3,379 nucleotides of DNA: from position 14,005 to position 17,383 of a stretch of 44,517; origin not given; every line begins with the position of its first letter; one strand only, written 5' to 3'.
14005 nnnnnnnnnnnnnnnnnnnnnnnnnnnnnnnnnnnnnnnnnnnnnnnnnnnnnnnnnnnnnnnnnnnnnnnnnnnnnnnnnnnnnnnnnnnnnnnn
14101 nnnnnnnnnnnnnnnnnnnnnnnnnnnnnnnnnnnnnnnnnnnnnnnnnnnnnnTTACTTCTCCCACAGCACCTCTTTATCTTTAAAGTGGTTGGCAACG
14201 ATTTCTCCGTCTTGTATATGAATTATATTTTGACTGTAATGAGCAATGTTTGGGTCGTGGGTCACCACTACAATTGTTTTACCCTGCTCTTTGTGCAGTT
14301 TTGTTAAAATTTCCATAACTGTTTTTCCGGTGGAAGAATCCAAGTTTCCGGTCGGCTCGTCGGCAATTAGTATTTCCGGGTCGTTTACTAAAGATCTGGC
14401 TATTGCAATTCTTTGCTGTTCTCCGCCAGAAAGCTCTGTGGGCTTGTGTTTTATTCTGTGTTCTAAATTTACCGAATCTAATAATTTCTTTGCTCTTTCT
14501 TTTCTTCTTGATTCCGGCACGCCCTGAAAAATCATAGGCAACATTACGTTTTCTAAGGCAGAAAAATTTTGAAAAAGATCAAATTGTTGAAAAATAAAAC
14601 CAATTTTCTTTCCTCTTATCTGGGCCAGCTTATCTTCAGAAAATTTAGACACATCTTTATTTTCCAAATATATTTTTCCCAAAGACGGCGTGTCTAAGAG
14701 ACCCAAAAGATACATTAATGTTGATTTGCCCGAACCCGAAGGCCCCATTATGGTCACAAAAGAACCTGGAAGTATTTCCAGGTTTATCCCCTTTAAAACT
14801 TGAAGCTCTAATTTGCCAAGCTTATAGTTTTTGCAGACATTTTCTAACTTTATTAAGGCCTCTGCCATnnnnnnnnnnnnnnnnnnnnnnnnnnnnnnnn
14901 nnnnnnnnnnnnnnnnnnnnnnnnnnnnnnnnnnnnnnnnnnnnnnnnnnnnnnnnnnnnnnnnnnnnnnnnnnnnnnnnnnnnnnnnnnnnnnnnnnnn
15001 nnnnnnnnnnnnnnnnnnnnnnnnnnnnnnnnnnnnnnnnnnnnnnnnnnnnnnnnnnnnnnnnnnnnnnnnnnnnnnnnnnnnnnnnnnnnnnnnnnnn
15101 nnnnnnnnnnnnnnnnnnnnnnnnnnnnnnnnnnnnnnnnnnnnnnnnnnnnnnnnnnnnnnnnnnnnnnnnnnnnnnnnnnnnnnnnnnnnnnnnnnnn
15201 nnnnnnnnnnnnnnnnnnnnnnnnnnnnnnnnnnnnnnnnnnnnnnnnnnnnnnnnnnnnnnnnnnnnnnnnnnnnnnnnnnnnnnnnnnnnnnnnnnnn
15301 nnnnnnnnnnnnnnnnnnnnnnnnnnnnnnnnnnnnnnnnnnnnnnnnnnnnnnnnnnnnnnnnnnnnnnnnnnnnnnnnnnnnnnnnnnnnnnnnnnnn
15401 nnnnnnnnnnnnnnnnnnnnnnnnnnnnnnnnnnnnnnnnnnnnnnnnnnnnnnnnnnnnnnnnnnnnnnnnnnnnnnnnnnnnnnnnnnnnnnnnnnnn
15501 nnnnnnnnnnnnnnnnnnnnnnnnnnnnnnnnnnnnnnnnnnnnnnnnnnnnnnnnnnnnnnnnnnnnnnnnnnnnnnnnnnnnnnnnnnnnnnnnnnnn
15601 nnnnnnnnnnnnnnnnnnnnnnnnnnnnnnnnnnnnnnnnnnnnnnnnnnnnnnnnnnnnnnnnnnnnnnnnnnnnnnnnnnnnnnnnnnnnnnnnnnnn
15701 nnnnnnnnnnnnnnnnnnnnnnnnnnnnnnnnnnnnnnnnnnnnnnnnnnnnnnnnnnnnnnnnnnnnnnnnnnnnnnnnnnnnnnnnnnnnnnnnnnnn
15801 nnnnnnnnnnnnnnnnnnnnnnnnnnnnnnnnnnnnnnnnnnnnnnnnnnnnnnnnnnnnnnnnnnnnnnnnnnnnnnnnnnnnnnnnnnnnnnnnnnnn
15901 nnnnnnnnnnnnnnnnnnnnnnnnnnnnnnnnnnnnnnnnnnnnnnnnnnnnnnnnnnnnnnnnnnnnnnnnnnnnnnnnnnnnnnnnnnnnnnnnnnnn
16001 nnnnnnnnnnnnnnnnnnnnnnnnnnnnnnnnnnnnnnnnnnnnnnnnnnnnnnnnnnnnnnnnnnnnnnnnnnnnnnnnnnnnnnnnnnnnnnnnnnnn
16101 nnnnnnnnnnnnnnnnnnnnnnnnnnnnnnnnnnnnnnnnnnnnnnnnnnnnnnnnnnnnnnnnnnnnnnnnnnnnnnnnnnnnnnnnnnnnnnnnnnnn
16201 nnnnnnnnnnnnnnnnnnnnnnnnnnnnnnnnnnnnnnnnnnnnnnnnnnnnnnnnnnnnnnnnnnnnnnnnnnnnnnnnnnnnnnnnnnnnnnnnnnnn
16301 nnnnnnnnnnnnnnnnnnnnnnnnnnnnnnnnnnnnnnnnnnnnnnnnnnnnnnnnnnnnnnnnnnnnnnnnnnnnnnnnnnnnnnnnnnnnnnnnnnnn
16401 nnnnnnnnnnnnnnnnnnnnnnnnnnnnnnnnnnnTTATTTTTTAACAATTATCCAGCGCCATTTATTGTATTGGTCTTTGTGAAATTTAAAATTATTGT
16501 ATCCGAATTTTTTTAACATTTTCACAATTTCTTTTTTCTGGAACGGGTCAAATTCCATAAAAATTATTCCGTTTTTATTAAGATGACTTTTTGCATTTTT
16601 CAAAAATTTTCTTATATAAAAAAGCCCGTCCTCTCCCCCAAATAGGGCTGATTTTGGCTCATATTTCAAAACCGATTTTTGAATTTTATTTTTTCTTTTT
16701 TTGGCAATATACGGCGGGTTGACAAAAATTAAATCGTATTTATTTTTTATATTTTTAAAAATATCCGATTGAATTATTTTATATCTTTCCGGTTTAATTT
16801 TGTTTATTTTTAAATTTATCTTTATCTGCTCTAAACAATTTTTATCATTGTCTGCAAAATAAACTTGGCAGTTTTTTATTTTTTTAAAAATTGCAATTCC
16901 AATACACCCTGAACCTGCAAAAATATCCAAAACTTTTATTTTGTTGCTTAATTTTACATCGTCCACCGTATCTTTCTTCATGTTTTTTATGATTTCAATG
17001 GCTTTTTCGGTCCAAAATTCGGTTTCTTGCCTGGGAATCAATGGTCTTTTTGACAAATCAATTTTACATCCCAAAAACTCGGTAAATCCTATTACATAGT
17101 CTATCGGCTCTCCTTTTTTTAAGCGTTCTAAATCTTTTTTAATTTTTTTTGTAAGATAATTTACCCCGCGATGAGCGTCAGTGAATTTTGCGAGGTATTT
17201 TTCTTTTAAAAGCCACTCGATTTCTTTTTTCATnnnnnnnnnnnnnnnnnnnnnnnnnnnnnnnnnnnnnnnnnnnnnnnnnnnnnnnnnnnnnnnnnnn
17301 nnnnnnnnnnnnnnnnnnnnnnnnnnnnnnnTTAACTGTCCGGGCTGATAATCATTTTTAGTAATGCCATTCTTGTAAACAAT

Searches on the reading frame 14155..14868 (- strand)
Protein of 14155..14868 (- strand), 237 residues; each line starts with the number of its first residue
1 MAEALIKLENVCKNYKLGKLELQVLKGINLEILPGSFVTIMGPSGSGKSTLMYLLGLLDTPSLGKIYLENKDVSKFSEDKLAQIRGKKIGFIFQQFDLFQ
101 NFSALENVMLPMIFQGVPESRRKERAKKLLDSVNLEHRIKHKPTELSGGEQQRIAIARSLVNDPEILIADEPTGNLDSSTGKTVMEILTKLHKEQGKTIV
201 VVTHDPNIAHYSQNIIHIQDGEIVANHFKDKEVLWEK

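Call 12: search_protein_families(library=pfam, proteins=[window:14155-14868:-], max_evalue=0.01)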
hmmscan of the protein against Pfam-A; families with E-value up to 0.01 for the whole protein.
window:14155-14868:- (237 aa): 6 families
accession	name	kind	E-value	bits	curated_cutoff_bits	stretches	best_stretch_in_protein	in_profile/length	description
PF00005.33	ABC_tran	-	4.6e-34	118.4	25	1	25-173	1-136/137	ABC transporter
PF13304.12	AAA_21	-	1.6e-07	32.1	27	0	136-208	228-302/304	AAA domain, putative AbiEii toxin, Type IV TA system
PF02463.25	SMC_N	-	8e-06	25.9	40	1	35-219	24-212/220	RecF/RecN/SMC N terminal domain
PF13555.12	AAA_29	-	0.0021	18.2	27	1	37-52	24-39/61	P-loop containing region of AAA domain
PF13401.12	AAA_22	-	0.0073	17.1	27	0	36-72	6-45/130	AAA domain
PF25199.1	nSTAND_NTPase5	-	0.0093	16.2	34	0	35-97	41-106/145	Novel STAND NTPase 5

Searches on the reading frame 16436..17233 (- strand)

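Call 44: search_protein_families(library=pfam, proteins=[window:16436-17233:-], max_evalue=0.01)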
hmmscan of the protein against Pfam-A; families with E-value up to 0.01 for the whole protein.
window:16436-17233:- (265 aa): 12 families
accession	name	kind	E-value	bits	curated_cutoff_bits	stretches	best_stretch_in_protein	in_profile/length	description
PF05175.20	MTS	-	4.2e-17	62.8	23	1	97-186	31-120/170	Methyltransferase small domain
PF03602.21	Cons_hypoth95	-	1.3e-10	41.7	24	1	97-186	41-131/182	Conserved hypothetical protein 95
PF13847.12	Methyltransf_31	-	8.8e-08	32.4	27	1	97-226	3-109/145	Methyltransferase domain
PF10294.15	Methyltransf_16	-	3.8e-06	27.2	21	1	89-146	39-94/174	Lysine methyltransferase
PF06325.19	PrmA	-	9.4e-06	25.8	22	1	91-172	156-233/296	Ribosomal protein L11 methyltransferase (PrmA)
PF01555.25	N6_N4_Mtase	-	2.5e-05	24.8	26.7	1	167-251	2-75/221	DNA methylase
PF02005.22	TRM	-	2.8e-05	23.9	27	1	86-173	38-128/376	N2,N2-dimethylguanosine tRNA methyltransferase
PF08242.18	Methyltransf_12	-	5.5e-05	24.3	30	1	102-172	1-72/98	Methyltransferase domain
PF02475.24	TRM5-TYW2_MTfase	-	6.7e-05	23.3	28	1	99-178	38-117/164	TRM5/TYW2 methyltransferase domain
PF05971.18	Methyltransf_10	-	0.0005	20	23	1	92-183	97-195/299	RNA methyltransferase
PF13649.12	Methyltransf_25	-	0.00075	20.6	27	1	101-172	1-71/97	Methyltransferase domain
PF07669.17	Eco57I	-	0.0022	18.6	25.3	1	116-226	27-132/171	Eco57I restriction-modification methylase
